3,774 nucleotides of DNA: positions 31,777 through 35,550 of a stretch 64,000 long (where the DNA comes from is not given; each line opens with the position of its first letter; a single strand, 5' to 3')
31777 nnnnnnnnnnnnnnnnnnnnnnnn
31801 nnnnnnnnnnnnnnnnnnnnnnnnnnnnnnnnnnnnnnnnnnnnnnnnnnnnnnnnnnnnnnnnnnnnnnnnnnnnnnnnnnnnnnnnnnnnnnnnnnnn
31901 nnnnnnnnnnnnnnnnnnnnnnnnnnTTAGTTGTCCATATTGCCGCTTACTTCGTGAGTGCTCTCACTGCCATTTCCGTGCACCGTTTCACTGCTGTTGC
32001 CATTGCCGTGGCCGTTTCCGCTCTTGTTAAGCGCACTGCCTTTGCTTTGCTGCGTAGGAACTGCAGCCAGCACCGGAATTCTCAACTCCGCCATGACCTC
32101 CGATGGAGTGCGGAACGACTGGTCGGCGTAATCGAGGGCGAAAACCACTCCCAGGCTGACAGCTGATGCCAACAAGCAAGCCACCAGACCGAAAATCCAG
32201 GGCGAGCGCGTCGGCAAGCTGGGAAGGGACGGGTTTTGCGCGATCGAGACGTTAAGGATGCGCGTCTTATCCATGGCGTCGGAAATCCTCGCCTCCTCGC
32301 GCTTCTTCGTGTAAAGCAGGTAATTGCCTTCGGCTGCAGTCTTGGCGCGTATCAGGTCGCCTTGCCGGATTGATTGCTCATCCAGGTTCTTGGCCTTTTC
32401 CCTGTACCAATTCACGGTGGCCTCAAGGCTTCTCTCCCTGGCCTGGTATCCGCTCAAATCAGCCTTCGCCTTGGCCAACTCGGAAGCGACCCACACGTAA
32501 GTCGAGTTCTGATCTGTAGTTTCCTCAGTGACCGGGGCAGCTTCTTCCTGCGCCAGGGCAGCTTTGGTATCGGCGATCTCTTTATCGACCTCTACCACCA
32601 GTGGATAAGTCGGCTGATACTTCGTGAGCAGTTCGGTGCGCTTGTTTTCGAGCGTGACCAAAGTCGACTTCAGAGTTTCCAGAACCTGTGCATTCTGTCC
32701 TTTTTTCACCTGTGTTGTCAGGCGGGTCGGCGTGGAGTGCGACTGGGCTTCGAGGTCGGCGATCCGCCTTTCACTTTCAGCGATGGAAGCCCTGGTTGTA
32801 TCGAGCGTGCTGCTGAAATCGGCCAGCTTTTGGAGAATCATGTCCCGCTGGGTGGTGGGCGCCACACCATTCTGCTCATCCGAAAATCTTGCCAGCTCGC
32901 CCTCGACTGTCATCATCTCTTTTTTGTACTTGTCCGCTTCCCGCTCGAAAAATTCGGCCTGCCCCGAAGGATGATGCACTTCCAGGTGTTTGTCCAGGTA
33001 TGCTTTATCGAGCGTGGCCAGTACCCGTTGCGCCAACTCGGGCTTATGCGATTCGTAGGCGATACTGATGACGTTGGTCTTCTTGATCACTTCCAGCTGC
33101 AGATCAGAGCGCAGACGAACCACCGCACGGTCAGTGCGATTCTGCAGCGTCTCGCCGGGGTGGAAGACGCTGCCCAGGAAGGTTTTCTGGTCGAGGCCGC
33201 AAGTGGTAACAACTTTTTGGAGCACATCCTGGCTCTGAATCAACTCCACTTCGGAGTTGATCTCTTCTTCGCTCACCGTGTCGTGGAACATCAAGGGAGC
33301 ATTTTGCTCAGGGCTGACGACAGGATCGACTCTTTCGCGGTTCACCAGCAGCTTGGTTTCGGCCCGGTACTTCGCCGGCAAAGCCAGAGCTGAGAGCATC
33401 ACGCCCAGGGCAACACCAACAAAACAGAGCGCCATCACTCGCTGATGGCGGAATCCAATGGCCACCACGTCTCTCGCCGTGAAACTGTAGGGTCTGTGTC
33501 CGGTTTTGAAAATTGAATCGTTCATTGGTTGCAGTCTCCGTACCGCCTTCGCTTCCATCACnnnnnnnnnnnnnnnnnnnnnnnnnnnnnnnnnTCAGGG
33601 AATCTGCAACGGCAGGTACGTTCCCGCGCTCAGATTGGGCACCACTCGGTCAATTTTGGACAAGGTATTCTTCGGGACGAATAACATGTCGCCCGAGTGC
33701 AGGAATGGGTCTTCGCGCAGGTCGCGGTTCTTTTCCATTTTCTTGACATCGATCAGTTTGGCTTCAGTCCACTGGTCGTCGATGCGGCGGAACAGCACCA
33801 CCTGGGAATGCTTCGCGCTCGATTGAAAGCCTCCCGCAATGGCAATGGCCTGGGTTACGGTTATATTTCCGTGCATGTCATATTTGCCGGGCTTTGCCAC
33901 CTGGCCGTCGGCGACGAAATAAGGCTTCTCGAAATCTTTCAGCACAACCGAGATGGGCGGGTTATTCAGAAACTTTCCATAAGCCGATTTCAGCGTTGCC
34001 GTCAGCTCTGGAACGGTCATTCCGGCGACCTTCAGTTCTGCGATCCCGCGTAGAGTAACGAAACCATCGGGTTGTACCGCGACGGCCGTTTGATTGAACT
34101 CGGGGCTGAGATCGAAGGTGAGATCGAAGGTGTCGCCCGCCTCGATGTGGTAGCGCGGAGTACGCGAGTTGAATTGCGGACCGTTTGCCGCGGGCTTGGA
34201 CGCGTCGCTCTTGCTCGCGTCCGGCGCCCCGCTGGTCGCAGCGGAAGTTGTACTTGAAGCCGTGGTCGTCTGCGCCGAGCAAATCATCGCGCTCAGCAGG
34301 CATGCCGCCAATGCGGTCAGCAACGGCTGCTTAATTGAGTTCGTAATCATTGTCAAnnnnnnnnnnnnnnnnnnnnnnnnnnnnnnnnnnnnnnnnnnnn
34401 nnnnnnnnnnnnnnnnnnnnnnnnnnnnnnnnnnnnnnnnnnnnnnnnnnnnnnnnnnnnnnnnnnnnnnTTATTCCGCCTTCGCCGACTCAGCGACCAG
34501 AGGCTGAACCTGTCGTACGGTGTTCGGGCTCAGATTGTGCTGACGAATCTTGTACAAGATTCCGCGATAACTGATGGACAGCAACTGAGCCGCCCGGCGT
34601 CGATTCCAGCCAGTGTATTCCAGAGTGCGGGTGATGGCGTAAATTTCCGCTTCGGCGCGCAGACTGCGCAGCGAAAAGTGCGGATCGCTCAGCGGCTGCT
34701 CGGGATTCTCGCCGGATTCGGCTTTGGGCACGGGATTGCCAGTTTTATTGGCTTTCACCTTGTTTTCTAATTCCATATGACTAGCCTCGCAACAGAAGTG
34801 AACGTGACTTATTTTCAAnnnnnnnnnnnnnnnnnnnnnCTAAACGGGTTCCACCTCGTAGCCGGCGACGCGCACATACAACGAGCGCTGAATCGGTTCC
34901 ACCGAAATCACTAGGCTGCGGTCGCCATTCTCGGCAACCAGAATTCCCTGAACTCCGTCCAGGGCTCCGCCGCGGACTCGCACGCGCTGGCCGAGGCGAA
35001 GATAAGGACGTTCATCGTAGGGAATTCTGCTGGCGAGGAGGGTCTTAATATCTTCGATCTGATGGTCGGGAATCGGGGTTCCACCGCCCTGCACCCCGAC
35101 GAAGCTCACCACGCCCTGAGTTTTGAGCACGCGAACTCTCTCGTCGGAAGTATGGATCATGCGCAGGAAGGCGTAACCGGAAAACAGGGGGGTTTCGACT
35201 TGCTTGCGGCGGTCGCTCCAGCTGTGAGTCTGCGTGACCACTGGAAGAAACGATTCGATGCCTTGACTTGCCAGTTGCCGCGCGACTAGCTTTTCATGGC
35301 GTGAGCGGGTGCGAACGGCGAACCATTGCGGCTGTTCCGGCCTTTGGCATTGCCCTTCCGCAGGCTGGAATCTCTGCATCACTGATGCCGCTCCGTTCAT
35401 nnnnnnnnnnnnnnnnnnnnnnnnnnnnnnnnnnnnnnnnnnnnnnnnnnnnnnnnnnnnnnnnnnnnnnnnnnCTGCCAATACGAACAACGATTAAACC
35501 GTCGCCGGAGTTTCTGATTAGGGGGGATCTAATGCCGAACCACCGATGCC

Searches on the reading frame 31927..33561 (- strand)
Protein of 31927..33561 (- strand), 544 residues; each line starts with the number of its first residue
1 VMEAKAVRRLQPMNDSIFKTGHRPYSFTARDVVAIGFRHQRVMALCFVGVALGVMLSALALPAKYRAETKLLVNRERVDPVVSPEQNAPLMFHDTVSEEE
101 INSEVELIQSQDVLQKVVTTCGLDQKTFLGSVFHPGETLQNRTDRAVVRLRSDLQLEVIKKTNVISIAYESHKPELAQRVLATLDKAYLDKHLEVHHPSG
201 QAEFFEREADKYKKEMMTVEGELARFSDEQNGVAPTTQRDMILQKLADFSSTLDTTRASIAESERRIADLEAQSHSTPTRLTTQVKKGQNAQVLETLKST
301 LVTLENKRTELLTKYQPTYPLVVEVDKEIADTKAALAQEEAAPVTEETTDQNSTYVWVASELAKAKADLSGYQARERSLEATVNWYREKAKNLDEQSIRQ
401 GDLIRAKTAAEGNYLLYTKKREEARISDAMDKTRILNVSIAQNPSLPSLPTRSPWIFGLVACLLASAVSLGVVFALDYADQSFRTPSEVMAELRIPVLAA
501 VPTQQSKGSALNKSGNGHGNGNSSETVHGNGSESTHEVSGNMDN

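Call 3: search_protein_families(library=pfam, proteins=[window:31927-33561:-])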
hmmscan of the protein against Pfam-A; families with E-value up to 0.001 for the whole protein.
window:31927-33561:- (544 aa): 1 family
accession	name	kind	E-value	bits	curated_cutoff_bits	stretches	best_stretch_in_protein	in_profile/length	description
PF02706.20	Wzz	-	1.5e-05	25.6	25.5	1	42-119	18-89/91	Chain length determinant protein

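Call 4: search_protein_families(library=ncbifam, proteins=[window:31927-33561:-])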
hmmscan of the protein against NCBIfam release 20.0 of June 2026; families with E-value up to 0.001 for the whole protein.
window:31927-33561:- (544 aa): 4 families
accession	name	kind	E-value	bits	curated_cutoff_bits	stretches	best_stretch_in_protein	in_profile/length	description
TIGR03007.1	pepcterm_ChnLen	equivalog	2.2e-41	141.7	278.85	1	39-509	13-468/498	XrtA system polysaccharide chain length determinant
TIGR03017.1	EpsF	equivalog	4.2e-27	94.9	422.75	1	37-501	12-443/444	chain length determinant protein EpsF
TIGR01005.1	eps_transp_fam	subfamily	2.7e-16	58.9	411.7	1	37-508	15-484/754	exopolysaccharide transport protein family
TIGR01006.1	polys_exp_MPA1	subfamily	1.4e-07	31.2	296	0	42-122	24-98/226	CspC family polysaccharide chain length determinant protein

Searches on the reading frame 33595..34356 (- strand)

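Call 3: search_protein_families(library=pfam, proteins=[window:33595-34356:-])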
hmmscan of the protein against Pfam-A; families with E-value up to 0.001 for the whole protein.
window:33595-34356:- (253 aa): 3 families
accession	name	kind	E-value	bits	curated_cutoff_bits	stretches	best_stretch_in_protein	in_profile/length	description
PF02563.21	Poly_export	-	4e-13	49.8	28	1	65-139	3-76/77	Polysaccharide biosynthesis/export protein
PF22461.2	SLBB_2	-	2.1e-08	34.6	27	1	150-227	6-79/79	SLBB domain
PF10531.15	SLBB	-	4.1e-07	30.2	27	1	151-191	6-46/55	SLBB domain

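Call 4: search_protein_families(library=ncbifam, proteins=[window:33595-34356:-])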
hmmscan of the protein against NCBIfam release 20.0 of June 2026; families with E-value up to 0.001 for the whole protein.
window:33595-34356:- (253 aa): 4 families
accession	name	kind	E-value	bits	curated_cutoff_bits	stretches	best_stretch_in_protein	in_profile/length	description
TIGR03027.2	pepcterm_export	equivalog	6.9e-22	77.9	180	1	68-230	2-167/169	XrtA/PEP-CTERM system exopolysaccharide export protein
TIGR03028.1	EpsE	equivalog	3.9e-16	59.1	262.65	1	69-231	2-163/239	polysaccharide export protein EpsE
NF011658.0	PRK15078.1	subfamily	1.4e-15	57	333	1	90-235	116-257/380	polysaccharide export protein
NF041843.1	EpsY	equivalog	4.5e-11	42.3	320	1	68-198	52-181/211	exopolysaccharide export protein EpsY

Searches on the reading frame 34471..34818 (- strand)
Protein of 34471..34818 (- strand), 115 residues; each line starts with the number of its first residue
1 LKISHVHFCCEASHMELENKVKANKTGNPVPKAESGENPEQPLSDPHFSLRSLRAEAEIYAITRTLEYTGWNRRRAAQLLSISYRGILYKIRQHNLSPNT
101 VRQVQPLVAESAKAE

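Call 50: search_protein_families(library=pfam, proteins=[window:34471-34818:-])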
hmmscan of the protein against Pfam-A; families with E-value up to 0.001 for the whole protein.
window:34471-34818:- (115 aa): 1 family
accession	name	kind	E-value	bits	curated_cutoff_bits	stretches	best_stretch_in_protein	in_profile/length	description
PF02954.25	HTH_8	-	3.1e-09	36.8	22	1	55-93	3-41/42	Bacterial regulatory protein, Fis family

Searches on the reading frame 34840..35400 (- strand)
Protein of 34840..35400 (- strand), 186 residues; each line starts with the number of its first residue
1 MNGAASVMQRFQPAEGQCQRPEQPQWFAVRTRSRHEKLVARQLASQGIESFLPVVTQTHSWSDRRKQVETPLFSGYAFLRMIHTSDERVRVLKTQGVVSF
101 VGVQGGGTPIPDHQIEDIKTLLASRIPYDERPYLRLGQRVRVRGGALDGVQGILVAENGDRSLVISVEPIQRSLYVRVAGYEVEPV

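Call 7: search_protein_families(library=pfam, proteins=[window:34840-35400:-])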
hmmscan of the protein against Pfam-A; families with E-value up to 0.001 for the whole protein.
window:34840-35400:- (186 aa): 1 family
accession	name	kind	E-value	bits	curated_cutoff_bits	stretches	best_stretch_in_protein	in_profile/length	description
PF02357.24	NusG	-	7.3e-22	78.1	22.2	1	25-118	2-92/93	Transcription termination factor nusG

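Call 21: search_protein_families(library=ncbifam, proteins=[window:34840-35400:-], max_evalue=0.1)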
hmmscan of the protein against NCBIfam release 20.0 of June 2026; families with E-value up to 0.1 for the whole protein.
window:34840-35400:- (186 aa): 6 families
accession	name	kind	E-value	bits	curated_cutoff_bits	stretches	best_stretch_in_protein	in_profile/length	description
NF033644.1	antiterm_UpxY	subfamily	1.5e-35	122.6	100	1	26-178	1-159/164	UpxY family transcription antiterminator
TIGR01955.1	RfaH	equivalog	2.4e-22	79.6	144.5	1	26-180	1-155/159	transcription/translation regulatory transformer protein RfaH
NF006534.0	PRK09014.1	equivalog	2.4e-14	53.5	124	1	25-172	3-148/162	transcription/translation regulatory transformer protein RfaH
NF033641.1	antiterm_LoaP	exception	1.2e-09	38.5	125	1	26-155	1-135/166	antiterminator LoaP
TIGR00922.1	nusG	equivalog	1.1e-08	35.1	135.7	1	26-158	1-143/172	transcription termination/antitermination protein NusG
TIGR01956.2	NusG_myco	equivalog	3.4e-06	26.8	150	1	63-111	77-126/239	transcription termination/antitermination protein NusG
